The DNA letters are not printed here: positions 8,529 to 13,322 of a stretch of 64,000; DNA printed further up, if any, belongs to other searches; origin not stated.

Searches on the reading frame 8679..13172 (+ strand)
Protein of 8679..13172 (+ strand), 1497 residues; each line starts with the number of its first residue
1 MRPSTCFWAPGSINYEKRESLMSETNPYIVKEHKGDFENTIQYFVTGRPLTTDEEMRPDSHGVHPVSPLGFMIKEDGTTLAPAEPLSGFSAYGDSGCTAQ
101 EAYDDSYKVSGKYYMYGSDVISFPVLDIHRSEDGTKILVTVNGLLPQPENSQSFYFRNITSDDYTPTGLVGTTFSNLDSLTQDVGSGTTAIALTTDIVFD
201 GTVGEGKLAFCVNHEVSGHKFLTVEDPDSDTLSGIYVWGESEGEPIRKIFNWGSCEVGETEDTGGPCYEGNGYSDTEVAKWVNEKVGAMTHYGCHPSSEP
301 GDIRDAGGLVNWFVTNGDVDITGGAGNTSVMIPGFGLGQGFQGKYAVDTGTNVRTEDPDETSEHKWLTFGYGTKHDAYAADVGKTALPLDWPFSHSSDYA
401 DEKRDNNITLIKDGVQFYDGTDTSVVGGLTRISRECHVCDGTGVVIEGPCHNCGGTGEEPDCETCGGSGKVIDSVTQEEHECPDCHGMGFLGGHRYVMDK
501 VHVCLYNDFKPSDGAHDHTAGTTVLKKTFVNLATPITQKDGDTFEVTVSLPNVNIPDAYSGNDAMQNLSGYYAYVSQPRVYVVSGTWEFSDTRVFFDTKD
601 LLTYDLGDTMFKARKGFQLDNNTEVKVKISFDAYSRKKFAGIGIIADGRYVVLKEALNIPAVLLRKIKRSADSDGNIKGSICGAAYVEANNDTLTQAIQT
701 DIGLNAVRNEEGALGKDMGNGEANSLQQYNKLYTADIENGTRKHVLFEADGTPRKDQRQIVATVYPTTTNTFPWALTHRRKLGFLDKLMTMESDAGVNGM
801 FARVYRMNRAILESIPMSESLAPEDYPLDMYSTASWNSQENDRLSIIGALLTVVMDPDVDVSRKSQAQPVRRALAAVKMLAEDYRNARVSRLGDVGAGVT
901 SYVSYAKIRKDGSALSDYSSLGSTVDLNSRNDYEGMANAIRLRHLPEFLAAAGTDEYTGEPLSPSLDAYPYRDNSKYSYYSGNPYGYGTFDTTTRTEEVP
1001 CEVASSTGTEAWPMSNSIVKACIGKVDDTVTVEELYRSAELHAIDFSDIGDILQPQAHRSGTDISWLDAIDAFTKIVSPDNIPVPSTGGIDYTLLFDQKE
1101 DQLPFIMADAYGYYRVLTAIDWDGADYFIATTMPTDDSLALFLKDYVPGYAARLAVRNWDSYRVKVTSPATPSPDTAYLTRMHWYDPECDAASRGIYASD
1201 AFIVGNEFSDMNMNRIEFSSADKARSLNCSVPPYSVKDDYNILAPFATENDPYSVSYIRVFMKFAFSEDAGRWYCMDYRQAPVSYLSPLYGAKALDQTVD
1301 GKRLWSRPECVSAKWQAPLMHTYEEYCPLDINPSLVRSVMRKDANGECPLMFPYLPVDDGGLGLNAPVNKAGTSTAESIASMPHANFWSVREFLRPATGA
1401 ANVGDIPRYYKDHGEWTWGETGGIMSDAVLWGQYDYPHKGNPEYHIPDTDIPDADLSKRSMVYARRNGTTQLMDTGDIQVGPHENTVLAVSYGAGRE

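Call 5: search_protein_families(library=pfam, proteins=[window:8679-13172:+], max_evalue=0.01)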
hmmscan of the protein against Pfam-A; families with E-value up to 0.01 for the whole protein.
window:8679-13172:+ (1497 aa): 1 family
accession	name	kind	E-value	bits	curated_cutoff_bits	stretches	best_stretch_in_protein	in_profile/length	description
PF00684.25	DnaJ_CXXCXGXG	-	9e-07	29.5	32.7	1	425-457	33-65/65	DnaJ central domain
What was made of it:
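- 8742..13172 (+): Large protein of about 1,476 aa (listed as a 1,497-aa ORF from 8679) with a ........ zinc-finger-like motif. It carries recombination hotspots at about 9870-10170, 10695-11030, 11330-11630 and 11895-12270, none of them low-GC. DnaJ_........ scores 29.5 bits, below the cut-off (call 5).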

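Call 6: search_protein_families(library=phrogs, proteins=[window:8679-13172:+], max_evalue=0.001)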
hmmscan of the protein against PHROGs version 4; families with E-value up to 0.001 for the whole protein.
window:8679-13172:+ (1497 aa): 0 families
